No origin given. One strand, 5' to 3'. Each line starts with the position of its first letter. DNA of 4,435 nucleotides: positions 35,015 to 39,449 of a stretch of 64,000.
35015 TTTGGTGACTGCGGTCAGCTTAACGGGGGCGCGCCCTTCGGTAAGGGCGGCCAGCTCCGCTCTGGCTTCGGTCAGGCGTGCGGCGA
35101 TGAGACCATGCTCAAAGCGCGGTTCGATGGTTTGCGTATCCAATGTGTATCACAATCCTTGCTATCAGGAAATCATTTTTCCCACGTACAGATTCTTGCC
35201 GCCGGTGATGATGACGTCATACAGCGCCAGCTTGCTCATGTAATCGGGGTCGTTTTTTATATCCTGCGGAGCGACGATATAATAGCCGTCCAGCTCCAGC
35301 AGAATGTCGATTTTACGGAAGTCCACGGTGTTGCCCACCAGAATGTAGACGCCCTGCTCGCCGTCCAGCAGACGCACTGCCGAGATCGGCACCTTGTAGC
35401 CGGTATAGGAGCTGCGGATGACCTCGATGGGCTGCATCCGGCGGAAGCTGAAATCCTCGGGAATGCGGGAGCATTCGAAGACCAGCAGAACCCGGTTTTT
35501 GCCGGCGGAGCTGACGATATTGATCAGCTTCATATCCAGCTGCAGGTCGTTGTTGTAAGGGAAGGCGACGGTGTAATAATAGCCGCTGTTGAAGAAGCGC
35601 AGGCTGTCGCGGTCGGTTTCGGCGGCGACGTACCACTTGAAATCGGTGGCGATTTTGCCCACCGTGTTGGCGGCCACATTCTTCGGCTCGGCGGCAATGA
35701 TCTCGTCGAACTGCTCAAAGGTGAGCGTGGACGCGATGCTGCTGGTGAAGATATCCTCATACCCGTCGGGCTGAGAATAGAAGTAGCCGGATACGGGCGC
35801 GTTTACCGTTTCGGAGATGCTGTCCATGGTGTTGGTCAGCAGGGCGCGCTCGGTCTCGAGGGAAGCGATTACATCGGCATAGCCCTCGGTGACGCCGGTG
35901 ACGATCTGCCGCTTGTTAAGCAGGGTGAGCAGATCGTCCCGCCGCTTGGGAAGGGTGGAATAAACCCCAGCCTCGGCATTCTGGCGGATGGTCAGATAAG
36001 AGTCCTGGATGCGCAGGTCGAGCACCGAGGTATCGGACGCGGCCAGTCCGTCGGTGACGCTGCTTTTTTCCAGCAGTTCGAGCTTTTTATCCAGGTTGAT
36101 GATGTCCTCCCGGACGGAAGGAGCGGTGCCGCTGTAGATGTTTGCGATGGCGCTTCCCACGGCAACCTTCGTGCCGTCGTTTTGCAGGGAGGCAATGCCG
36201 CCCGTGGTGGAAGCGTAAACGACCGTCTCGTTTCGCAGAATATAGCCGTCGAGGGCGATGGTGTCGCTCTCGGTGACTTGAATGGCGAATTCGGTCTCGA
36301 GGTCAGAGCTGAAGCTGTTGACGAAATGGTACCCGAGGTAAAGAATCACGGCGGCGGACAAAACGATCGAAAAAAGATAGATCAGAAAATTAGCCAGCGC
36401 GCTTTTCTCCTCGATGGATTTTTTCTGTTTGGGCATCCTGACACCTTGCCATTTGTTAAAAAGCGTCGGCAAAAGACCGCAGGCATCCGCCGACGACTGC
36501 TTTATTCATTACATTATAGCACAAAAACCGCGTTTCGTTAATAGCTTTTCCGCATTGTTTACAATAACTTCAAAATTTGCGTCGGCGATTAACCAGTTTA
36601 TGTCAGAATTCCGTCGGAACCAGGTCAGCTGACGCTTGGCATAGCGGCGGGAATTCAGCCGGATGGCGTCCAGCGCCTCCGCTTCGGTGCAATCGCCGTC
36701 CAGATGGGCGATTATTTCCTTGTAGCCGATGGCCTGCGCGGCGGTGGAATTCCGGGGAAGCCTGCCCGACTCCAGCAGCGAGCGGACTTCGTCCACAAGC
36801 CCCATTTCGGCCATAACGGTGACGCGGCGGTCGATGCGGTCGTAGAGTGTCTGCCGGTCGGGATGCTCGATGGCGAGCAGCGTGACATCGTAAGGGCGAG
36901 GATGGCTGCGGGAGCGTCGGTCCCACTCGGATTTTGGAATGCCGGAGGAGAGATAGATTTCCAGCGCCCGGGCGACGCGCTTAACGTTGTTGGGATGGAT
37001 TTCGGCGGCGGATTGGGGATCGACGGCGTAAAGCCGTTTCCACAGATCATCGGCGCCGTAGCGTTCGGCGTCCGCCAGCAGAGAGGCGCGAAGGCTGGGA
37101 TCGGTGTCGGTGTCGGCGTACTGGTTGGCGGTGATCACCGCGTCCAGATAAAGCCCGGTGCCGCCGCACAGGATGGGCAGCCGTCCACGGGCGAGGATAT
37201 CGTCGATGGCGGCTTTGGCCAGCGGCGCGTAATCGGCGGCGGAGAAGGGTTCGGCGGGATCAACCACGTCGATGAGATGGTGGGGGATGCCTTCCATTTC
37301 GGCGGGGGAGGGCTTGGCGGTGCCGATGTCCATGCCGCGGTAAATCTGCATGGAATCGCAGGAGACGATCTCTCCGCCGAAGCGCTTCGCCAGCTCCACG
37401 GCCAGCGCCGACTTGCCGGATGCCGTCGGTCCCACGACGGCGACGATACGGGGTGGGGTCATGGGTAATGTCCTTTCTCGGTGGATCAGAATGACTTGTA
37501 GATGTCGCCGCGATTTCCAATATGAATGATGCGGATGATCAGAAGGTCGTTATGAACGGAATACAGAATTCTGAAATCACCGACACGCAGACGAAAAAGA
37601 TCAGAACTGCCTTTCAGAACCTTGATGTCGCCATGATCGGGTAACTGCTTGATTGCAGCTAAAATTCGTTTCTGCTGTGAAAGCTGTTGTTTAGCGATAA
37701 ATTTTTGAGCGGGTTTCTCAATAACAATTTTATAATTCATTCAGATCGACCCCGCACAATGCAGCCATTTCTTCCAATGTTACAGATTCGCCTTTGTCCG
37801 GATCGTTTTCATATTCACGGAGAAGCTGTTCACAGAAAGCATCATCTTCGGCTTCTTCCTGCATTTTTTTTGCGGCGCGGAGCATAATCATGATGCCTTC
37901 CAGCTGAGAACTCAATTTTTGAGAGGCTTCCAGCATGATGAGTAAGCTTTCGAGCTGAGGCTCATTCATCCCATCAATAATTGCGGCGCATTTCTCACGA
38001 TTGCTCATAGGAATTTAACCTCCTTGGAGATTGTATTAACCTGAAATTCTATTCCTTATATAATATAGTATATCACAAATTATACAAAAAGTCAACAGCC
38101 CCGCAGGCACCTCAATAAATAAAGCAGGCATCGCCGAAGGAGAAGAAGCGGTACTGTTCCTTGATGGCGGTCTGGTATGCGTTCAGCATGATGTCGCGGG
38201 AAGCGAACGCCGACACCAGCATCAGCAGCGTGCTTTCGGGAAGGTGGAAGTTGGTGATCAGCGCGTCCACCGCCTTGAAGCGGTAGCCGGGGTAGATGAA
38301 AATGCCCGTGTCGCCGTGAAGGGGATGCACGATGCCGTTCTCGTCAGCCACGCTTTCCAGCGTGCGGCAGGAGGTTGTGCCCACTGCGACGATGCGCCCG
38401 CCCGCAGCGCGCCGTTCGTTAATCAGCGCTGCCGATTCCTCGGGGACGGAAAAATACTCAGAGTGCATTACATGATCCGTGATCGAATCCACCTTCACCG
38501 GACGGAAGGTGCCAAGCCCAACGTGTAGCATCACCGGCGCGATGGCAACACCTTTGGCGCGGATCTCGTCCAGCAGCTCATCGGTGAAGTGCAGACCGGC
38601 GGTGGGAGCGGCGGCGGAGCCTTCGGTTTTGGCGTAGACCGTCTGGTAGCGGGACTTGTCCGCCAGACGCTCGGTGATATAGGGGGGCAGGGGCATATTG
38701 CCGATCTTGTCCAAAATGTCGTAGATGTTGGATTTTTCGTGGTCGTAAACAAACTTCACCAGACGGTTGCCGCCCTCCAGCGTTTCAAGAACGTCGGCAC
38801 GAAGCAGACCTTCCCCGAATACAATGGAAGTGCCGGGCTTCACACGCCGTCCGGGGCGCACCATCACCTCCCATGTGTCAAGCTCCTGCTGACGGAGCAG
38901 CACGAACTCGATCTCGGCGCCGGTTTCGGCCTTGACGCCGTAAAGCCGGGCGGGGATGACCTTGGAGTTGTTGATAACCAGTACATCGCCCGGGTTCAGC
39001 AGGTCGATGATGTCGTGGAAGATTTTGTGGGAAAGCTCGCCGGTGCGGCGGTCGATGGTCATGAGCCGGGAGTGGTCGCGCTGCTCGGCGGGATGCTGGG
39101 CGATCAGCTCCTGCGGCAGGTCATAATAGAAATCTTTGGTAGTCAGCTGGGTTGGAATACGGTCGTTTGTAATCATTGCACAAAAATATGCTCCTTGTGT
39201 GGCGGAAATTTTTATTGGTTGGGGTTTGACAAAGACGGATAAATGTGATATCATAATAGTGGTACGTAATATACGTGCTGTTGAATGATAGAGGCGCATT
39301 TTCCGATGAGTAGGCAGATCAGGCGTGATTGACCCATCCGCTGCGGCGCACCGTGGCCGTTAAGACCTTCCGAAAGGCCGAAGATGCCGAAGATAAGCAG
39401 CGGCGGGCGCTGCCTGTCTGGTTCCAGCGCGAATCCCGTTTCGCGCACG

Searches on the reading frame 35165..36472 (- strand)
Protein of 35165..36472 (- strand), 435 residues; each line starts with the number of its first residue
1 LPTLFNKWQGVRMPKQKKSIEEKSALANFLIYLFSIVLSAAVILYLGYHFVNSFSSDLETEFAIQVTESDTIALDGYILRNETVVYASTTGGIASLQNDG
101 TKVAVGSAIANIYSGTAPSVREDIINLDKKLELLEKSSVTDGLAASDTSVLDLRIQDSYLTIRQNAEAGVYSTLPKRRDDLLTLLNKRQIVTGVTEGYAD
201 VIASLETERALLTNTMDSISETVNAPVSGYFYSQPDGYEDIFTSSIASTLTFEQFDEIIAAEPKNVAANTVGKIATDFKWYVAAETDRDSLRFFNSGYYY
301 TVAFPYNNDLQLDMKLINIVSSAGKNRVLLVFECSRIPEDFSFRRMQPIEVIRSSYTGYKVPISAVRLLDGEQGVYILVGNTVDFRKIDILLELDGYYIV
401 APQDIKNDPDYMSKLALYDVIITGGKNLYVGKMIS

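Call 95: search_protein_families(library=pfam, proteins=[window:35165-36472:-], max_evalue=0.0001)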
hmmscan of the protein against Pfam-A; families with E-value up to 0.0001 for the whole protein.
window:35165-36472:- (435 aa): 1 family
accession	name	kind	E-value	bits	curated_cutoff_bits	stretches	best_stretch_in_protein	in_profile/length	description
PF12700.13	HlyD_2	-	2e-48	165.6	25.1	1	13-432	1-414/416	HlyD family secretion protein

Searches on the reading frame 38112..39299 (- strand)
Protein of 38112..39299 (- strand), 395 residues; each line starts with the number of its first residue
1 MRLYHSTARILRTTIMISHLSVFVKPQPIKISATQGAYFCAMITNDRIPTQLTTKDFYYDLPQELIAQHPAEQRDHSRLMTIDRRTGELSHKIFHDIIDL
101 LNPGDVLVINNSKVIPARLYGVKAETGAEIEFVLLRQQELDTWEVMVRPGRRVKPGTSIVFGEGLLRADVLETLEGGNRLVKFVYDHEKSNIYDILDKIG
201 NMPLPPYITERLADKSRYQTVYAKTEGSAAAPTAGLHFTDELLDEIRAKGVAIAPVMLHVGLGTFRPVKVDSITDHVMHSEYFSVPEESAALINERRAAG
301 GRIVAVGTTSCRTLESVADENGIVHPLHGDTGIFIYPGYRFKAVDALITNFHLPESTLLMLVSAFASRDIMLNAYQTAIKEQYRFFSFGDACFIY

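Call 95: search_protein_families(library=pfam, proteins=[window:38112-39299:-], max_evalue=0.0001)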
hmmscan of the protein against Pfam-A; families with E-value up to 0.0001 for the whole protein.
window:38112-39299:- (395 aa): 1 family
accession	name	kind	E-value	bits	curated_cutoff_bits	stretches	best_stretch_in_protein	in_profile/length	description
PF02547.20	Queuosine_synth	-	1.2e-144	481.8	25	1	54-394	1-322/322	Queuosine biosynthesis protein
